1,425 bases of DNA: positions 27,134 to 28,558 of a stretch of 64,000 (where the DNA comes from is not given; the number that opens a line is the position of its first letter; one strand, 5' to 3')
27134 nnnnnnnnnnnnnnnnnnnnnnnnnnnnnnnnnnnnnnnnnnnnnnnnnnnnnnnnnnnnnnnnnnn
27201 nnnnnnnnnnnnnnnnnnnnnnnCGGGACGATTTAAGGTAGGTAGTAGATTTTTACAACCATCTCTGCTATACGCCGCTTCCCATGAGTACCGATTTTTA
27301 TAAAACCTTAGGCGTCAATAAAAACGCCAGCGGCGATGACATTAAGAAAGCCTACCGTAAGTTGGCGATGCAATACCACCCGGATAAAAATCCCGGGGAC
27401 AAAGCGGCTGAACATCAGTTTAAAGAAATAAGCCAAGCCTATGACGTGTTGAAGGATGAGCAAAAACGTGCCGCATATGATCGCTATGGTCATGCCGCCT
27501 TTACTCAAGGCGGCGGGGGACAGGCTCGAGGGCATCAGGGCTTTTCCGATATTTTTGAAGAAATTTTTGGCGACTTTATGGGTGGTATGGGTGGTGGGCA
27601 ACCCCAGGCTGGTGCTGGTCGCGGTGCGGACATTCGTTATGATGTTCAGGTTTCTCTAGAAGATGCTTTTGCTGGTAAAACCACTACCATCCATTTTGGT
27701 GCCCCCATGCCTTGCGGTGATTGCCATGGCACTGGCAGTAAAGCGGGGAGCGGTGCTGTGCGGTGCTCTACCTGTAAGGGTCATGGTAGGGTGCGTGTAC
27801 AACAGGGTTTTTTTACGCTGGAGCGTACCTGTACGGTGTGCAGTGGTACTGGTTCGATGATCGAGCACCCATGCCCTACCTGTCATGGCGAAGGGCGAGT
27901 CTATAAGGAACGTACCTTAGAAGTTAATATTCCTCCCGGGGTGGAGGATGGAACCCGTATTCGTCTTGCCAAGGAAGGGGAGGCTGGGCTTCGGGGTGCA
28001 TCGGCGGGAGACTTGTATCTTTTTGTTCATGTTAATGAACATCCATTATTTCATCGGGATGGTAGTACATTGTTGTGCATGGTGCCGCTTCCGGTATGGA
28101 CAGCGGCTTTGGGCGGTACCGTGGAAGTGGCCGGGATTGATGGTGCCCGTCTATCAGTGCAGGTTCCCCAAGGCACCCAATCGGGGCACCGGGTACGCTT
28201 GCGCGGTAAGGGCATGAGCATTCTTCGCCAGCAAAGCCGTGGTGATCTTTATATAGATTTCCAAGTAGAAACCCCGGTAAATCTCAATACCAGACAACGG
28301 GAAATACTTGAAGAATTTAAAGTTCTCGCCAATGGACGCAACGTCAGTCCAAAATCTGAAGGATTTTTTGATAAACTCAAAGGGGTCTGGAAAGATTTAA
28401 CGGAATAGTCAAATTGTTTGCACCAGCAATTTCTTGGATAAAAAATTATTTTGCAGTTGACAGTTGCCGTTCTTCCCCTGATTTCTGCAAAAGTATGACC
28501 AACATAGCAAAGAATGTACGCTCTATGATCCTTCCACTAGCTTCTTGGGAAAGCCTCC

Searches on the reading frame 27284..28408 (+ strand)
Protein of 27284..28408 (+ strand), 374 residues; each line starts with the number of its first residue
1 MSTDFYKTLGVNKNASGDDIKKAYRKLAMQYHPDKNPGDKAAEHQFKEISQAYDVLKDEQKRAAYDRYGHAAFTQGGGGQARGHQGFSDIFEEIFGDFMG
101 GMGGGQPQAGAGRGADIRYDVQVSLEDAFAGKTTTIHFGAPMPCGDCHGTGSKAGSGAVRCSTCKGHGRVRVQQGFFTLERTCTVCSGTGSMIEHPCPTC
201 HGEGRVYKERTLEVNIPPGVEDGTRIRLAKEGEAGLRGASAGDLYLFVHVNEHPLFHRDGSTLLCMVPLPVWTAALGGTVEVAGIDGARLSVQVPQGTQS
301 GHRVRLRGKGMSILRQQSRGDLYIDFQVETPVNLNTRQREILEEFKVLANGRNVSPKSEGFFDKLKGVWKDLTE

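Call 34: search_protein_families(library=pfam, proteins=[window:27284-28408:+], max_evalue=0.001)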
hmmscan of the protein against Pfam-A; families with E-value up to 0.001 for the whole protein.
window:27284-28408:+ (374 aa): 4 families
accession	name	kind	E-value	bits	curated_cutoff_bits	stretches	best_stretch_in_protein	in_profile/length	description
PF01556.23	DnaJ_C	-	3.2e-46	157.6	26.6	1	117-331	1-152/152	DnaJ C terminal domain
PF00226.36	DnaJ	-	4.4e-29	100.8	27.8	1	4-66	1-63/63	DnaJ domain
PF00684.25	DnaJ_CXXCXGXG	-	4.8e-14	52.8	32.7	1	144-204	1-65/65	DnaJ central domain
PF15777.11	Anti-TRAP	-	1.4e-05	25.5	32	0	178-206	8-42/59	Tryptophan RNA-binding attenuator protein inhibitory protein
